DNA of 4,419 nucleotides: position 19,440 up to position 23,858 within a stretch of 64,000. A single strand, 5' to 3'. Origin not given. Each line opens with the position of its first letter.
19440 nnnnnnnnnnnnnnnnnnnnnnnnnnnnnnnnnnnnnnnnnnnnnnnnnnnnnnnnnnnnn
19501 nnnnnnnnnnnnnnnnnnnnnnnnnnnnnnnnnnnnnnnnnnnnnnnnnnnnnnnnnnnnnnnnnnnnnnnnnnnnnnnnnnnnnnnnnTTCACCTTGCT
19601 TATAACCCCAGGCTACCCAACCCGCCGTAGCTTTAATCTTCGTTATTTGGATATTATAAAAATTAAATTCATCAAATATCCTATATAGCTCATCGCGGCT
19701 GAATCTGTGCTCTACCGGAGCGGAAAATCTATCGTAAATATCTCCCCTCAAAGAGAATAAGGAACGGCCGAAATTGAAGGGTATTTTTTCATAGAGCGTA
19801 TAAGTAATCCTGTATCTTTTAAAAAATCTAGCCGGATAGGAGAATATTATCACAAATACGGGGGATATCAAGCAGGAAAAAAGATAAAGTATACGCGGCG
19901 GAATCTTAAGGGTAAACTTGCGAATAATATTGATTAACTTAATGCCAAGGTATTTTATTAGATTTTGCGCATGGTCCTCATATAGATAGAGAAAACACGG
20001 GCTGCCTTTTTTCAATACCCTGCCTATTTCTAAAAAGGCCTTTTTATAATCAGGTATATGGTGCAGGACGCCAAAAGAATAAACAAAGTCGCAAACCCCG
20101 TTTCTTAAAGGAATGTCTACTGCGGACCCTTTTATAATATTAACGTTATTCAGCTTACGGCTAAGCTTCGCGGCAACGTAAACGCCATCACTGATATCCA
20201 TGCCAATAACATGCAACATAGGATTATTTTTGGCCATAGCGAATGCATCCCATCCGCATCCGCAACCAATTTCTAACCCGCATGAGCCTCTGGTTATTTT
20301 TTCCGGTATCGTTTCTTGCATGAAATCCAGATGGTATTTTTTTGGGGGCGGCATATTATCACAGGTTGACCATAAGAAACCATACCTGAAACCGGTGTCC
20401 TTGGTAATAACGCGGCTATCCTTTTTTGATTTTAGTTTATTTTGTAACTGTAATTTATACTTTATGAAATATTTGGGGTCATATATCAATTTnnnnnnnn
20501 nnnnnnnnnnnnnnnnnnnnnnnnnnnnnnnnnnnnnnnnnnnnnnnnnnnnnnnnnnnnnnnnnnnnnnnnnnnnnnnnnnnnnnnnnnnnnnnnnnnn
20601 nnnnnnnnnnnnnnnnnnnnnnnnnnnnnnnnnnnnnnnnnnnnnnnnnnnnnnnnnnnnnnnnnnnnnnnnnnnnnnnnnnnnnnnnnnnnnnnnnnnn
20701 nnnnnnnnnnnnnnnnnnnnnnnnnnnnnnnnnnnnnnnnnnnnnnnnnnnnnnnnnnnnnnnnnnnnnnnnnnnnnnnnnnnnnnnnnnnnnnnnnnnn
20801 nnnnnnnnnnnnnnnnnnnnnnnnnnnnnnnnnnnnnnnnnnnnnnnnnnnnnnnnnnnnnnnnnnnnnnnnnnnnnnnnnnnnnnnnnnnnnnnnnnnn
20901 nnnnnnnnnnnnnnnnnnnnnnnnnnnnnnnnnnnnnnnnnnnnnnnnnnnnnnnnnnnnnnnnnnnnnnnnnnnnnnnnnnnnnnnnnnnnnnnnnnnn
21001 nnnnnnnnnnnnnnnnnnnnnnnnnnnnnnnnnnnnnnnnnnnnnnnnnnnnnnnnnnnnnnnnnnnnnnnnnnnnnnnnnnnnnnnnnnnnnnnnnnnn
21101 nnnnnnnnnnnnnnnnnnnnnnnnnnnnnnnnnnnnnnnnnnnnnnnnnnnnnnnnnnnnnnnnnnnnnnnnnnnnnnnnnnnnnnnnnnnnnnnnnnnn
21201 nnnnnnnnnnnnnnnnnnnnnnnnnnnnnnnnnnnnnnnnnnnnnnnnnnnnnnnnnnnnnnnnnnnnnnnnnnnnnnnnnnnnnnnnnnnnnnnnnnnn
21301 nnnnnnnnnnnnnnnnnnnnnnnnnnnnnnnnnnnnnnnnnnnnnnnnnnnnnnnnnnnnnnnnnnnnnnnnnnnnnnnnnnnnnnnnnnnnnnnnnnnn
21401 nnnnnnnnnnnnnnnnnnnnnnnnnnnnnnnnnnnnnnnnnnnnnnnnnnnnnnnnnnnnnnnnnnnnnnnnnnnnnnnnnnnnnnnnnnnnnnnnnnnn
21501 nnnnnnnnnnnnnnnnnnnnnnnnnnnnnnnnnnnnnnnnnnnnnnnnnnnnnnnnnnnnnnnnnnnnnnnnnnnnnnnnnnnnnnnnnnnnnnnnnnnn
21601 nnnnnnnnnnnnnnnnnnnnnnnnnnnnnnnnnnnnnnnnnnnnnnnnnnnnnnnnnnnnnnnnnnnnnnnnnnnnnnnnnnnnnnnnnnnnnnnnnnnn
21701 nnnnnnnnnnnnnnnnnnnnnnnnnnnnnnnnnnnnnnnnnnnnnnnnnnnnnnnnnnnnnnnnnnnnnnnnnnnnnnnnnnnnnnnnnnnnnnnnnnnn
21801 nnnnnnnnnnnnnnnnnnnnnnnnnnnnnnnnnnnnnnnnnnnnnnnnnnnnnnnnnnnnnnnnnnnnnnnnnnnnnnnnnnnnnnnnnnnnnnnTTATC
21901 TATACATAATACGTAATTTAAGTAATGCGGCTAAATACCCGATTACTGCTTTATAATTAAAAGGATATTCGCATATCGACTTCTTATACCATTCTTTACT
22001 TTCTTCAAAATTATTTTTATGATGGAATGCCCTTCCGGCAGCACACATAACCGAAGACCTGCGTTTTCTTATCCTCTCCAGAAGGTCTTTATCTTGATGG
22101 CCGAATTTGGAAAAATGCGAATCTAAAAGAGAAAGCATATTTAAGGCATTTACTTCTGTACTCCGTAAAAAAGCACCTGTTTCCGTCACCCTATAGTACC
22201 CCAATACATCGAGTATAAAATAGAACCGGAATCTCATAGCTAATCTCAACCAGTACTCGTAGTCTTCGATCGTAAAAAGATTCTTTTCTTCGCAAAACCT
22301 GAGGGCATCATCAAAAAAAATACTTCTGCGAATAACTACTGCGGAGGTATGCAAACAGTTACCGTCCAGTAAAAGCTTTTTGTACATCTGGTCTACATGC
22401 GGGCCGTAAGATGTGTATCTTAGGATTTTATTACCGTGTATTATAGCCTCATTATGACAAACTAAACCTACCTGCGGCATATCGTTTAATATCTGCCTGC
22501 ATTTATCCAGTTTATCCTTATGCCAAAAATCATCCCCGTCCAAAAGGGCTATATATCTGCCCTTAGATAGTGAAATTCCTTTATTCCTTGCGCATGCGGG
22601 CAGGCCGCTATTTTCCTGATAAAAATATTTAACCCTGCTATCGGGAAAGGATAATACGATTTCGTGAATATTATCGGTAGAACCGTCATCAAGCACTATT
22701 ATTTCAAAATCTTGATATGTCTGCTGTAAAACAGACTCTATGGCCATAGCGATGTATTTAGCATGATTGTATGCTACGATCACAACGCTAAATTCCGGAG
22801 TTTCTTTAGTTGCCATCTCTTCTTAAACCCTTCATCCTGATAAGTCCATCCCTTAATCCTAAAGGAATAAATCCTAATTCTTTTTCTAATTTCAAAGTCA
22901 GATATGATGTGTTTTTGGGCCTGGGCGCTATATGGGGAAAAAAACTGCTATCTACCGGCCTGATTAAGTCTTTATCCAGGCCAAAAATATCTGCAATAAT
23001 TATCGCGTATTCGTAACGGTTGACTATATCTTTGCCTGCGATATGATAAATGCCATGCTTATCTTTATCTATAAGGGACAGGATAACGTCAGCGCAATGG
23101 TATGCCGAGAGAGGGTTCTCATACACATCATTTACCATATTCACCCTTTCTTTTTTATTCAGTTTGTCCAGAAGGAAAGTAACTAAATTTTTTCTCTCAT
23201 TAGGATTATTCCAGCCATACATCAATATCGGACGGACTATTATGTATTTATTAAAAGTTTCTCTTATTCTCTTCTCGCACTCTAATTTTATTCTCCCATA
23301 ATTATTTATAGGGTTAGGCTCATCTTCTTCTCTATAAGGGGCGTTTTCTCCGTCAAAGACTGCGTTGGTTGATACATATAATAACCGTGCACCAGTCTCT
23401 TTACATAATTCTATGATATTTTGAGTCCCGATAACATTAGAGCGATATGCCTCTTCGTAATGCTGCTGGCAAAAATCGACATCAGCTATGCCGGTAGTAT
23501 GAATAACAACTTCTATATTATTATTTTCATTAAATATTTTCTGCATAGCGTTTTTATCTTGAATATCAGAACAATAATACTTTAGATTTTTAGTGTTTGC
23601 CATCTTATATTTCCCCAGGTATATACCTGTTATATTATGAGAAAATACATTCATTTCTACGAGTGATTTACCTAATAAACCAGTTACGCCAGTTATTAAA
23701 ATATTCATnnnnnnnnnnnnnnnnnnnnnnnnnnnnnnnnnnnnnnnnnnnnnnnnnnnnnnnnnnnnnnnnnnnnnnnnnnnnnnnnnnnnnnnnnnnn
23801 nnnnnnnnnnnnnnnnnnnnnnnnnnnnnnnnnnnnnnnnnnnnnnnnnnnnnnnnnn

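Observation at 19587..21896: Unusual tri-partite fusion of a B12-binding domain, a radical SAM core and a class I SAM methyltransferase, with a C-terminal membrane helix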

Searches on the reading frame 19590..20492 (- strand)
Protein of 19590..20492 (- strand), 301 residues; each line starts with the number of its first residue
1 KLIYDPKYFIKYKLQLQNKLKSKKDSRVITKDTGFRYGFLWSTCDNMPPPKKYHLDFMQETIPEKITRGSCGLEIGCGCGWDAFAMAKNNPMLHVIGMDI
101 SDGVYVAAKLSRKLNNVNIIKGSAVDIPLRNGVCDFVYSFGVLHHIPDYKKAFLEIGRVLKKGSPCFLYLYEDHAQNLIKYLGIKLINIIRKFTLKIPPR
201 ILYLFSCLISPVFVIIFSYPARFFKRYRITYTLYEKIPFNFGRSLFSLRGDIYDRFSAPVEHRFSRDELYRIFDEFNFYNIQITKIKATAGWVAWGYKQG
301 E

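Call 21: find_homologous_proteins(query=window:19590-20492:-)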
Query seq(301 aa) (301 aa): 300 proteins with E <= 0.001 among 611 candidates; the best 120 are listed.
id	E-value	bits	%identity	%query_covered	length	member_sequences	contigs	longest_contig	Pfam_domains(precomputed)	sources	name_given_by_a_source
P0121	6.4e-156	536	78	95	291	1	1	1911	PF13847.13,PF13489.13,PF13649.13,PF02390.24,PF01209.25,PF08241.19,PF08242.19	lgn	-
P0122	1.1e-125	437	64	92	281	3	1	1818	PF13847.13,PF13489.13,PF13649.13,PF01209.25,PF08241.19,PF08242.19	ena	-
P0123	6.9e-121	421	62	94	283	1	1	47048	PF13847.13,PF13489.13,PF08003.18,PF13649.13,PF02390.24,PF01209.25,PF08241.19,PF08242.19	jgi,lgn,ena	-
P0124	5.7e-120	418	64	89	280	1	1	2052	PF13847.13,PF13489.13,PF13649.13,PF02390.24,PF01209.25,PF08241.19,PF08242.19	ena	-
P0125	1.3e-118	414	66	88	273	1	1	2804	PF13847.13,PF13489.13,PF13649.13,PF02390.24,PF01209.25,PF08241.19,PF08242.19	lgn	-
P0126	4.8e-117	409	59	92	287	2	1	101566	PF13847.13,PF13489.13,PF13649.13,PF02390.24,PF01209.25,PF08241.19,PF08242.19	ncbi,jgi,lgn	ncbi:MAG: class I SAM-dependent methyltransferase [Candidatus Omnitrophota bacterium]|jgi:ubiquinone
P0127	1.1e-116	408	60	92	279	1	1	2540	PF13847.13,PF13489.13,PF13649.13,PF01209.25,PF08241.19,PF08242.19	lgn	-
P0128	1.9e-115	404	63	91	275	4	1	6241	PF13847.13,PF13489.13,PF13649.13,PF01209.25,PF08241.19,PF08242.19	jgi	-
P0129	5.3e-114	399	60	96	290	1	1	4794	PF13847.13,PF13489.13,PF13649.13,PF01209.25,PF08241.19,PF08242.19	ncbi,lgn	-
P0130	3.9e-113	396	58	94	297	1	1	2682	PF13847.13,PF13489.13,PF13649.13,PF02390.24,PF01209.25,PF08241.19,PF08242.19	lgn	-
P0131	4.8e-113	396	62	88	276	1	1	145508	PF13847.13,PF13489.13,PF13649.13,PF01209.25,PF08241.19,PF08242.19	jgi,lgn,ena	-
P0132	1.8e-112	394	62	87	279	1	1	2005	PF13847.13,PF13489.13,PF13649.13,PF01209.25,PF08241.19,PF08242.19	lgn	-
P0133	2.4e-112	393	58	90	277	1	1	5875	PF13847.13,PF13489.13,PF13649.13,PF01209.25,PF08241.19,PF08242.19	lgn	-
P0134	4.8e-112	392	60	90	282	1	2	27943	PF13847.13,PF13489.13,PF08003.18,PF13649.13,PF01209.25,PF08241.19,PF08242.19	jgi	-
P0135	1.5e-111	391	61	88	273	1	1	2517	PF13847.13,PF13489.13,PF08003.18,PF13649.13,PF01209.25,PF08241.19,PF08242.19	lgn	-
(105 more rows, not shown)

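Call 61: predict_structure(alignment_id=A2)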
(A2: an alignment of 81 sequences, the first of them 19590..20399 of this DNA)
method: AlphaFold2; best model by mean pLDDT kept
length: 270 residues; sequences in the alignment: 81
mean_pLDDT: 94.3   pTM: 0.89
mean pLDDT of the five models: 94.3, 93.8, 93.5, 93.0, 92.4
residues with pLDDT >= 90: 232; 70-90: 35; 50-70: 3; < 50: 0
segments of 3 or more residues with pLDDT < 50: none
pLDDT, mean of each block of 10 residues (from residue 1): 92 89 94 97 97 97 98 96 97 97 97 94 98 97 88 92 95 97 95 93 88 94 92 96 98 84 92
secondary structure, 60 per line:
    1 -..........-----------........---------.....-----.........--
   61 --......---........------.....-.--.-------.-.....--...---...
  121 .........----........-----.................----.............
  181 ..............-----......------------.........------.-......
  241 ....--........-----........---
elements in order: H2-11 H23-30 E40-44 H50-58 E63-68 H72-79 E86-90 E105-109 H118-128 E134-141 H147-163 H168-194 H200-205 H218-226 H235-244 E247-254 E260-267

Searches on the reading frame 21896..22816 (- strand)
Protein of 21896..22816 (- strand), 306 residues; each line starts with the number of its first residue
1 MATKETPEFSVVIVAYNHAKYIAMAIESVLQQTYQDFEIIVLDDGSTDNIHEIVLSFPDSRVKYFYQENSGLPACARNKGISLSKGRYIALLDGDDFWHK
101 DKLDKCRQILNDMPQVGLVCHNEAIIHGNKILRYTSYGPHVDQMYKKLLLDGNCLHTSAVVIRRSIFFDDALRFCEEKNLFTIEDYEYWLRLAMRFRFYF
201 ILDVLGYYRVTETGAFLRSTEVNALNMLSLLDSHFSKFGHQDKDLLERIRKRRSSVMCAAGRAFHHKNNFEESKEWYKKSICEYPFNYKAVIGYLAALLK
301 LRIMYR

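Call 4: search_protein_families(library=pfam, proteins=[window:21896-22816:-], max_evalue=0.01)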
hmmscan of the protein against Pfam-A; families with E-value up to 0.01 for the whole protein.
window:21896-22816:- (306 aa): 5 families
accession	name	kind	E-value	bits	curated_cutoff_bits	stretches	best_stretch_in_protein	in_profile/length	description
PF00535.33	Glycos_transf_2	-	4.1e-32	111.9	23.3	1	10-163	1-161/168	Glycosyl transferase family 2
PF13641.12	Glyco_tranf_2_3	-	2.8e-16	60.7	27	1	7-205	1-208/230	Glycosyltransferase like family 2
PF10111.15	Glyco_tranf_2_2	-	2.9e-16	60.2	27.3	1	10-198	1-205/276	Glycosyltransferase like family 2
PF13632.12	Glyco_trans_2_3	-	0.0029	17.9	27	1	88-209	1-124/198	Glycosyl transferase family group 2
PF13704.12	Glyco_tranf_2_4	-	0.0061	17.5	27.5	0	26-104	7-90/98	Glycosyl transferase family 2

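Call 5: search_protein_families(library=ncbifam, proteins=[window:21896-22816:-], max_evalue=0.01)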
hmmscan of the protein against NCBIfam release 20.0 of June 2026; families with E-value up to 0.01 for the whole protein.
window:21896-22816:- (306 aa): 24 families
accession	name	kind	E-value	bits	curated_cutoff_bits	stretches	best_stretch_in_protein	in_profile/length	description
NF047683.1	TeichurnBiosyTuaG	equivalog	2e-29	103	400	1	4-213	3-208/252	teichuronic acid biosynthesis protein TuaG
NF007482.0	PRK10073.1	equivalog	6.3e-21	74.7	423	1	4-99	3-99/334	glycosyltransferase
NF053739.1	GlytfEpsEBac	equivalog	6.4e-20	71.2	450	1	7-217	1-210/265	glycosyltransferase EpsE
NF041875.1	EPS_EpsD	equivalog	1.7e-18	67.1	370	1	10-109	2-103/325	exopolysaccharide biosynthesis glycosyltransferase EpsD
NF007453.0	PRK10018.1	equivalog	2.2e-17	63.6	382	1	3-192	2-189/280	colanic acid biosynthesis glycosyltransferase WcaA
TIGR04017.1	WcaA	equivalog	3.6e-17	62.9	495.75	1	4-182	2-186/279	colanic acid biosynthesis glycosyltransferase WcaA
NF050050.1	ProtGlycPglI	equivalog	9.5e-17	61.3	500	1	7-222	2-214/306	GalNAc(5)-diNAcBac-PP-undecaprenol beta-1,3-glucosyltransferase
TIGR03937.1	PgaC_IcaA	equivalog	3.4e-16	59.2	422.3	1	3-125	41-165/407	poly-beta-1,6-N-acetyl-D-glucosamine synthase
NF038302.1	EPS_HpsE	equivalog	2.2e-13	49.9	300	1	8-119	2-120/307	hormogonium polysaccharide biosynthesis glycosyltransferase HpsE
NF041394.1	GtaseAglG_Halo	equivalog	8.5e-12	45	440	1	9-102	3-99/304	glucosyl-dolichyl phosphate glucuronosyltransferase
TIGR03965.1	mycofact_glyco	equivalog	3.6e-11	42.6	280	1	3-120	70-188/467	mycofactocin biosynthesis glycosyltransferase MftF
NF038299.1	EPS_HpsN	equivalog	8.3e-11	41.4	425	1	8-120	2-116/317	hormogonium polysaccharide biosynthesis glycosyltransferase HpsN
TIGR04195.1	S_glycosyl_SunS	equivalog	2.2e-10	40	350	1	5-110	55-155/421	SunS family peptide S-glycosyltransferase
TIGR03111.1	glyc2_xrt_Gpos1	hypoth_equivalog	4.6e-09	35.6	363.95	1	3-116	45-162/439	TIGR03111 family XrtG-associated glycosyltransferase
TIGR04009.1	wcaE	equivalog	1.1e-08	34.6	369.2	1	10-136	4-134/248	colanic acid biosynthesis glycosyltransferase WcaE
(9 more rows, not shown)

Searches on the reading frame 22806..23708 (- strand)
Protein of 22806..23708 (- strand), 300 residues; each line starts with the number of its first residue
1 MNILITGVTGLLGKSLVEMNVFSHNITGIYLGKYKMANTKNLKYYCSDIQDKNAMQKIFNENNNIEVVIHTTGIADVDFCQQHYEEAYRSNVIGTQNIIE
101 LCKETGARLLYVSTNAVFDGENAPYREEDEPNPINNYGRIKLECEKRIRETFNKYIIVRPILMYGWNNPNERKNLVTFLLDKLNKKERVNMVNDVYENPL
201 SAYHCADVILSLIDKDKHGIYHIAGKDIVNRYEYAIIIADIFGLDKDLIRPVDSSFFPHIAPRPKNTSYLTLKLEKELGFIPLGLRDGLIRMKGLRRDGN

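Call 4: search_protein_families(library=pfam, proteins=[window:22806-23708:-], max_evalue=0.01)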
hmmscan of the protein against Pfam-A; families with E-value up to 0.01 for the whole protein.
window:22806-23708:- (300 aa): 7 families
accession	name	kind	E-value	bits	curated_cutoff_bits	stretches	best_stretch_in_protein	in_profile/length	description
PF04321.23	RmlD_sub_bind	-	3e-59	200.9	27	1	1-289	1-278/287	RmlD substrate binding domain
PF01370.27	Epimerase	-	4.2e-26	92.3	20.9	1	3-194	1-204/240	NAD dependent epimerase/dehydratase family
PF01073.25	3Beta_HSD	-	1.6e-14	54.1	22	1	4-179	1-197/280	3-beta hydroxysteroid dehydrogenase/isomerase family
PF07993.18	NAD_binding_4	-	1.3e-13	51.2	20.1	1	40-165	61-209/258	Male sterility protein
PF16363.11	GDP_Man_Dehyd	-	2.3e-12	47.5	27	1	4-156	1-172/332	GDP-mannose 4,6 dehydratase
PF02719.21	Polysacc_synt_2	-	5.5e-11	42.6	20.2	1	3-116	1-130/293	Polysaccharide biosynthesis protein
PF13460.12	NAD_binding_10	-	6.1e-07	29.9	27.2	1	7-163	1-146/184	NAD(P)H-binding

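Call 5: search_protein_families(library=ncbifam, proteins=[window:22806-23708:-], max_evalue=0.01)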
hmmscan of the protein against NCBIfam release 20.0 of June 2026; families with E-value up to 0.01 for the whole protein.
window:22806-23708:- (300 aa): 28 families (the best 25 are shown)
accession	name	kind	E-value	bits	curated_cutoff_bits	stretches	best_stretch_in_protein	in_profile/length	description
TIGR01214.1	rmlD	equivalog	8e-55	185.9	224.05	1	3-282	2-271/285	dTDP-4-dehydrorhamnose reductase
NF007440.0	PRK09987.1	equivalog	1.3e-22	80.5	308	1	1-292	1-289/299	dTDP-4-dehydrorhamnose reductase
TIGR01179.1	galE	equivalog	5.5e-18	64.9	262.3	1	3-152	2-160/332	UDP-glucose 4-epimerase GalE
NF042423.1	oxyalk_red_Shew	equivalog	6.8e-16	58.2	580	1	2-170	10-181/331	2-alkyl-3-oxoalkanoate reductase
TIGR02197.1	heptose_epim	equivalog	1.3e-14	54.1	274.6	1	3-152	1-153/316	ADP-glyceromanno-heptose 6-epimerase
TIGR03589.1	PseB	equivalog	5e-12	45.4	407.75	1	2-146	6-144/324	UDP-N-acetylglucosamine 4,6-dehydratase (inverting)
TIGR01181.1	dTDP_gluc_dehyt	equivalog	1.5e-11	44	365.1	1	2-252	1-271/321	dTDP-glucose 4,6-dehydratase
NF042422.1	oxyalk_red_OleD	equivalog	3.2e-11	43.2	580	1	1-126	1-122/329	2-alkyl-3-oxoalkanoate reductase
TIGR01746.1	Thioester-redct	subfamily_domain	1.1e-10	41.3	213.35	1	62-163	86-195/371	thioester reductase domain-containing protein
NF007956.0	PRK10675.1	subfamily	4.8e-10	39.1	394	1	37-148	47-160/338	UDP-glucose 4-epimerase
TIGR03466.1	HpnA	hypoth_equivalog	5.6e-10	38.6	367.65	1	2-154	2-158/327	hopanoid-associated sugar epimerase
NF043036.1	ErythonDh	equivalog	7.9e-10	38.4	325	1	1-146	1-158/321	D-erythronate dehydrogenase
TIGR04180.1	EDH_00030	hypoth_equivalog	3.9e-08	32.7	475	1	14-188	12-199/297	NAD-dependent 4,6-dehydratase LegB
TIGR04130.1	FnlA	equivalog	4.1e-08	32.5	730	1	16-114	29-124/337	UDP-N-acetylglucosamine 4,6-dehydratase/5-epimerase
NF005539.0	PRK07201.1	equivalog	9.2e-08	31.3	549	1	1-165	1-179/657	SDR family oxidoreductase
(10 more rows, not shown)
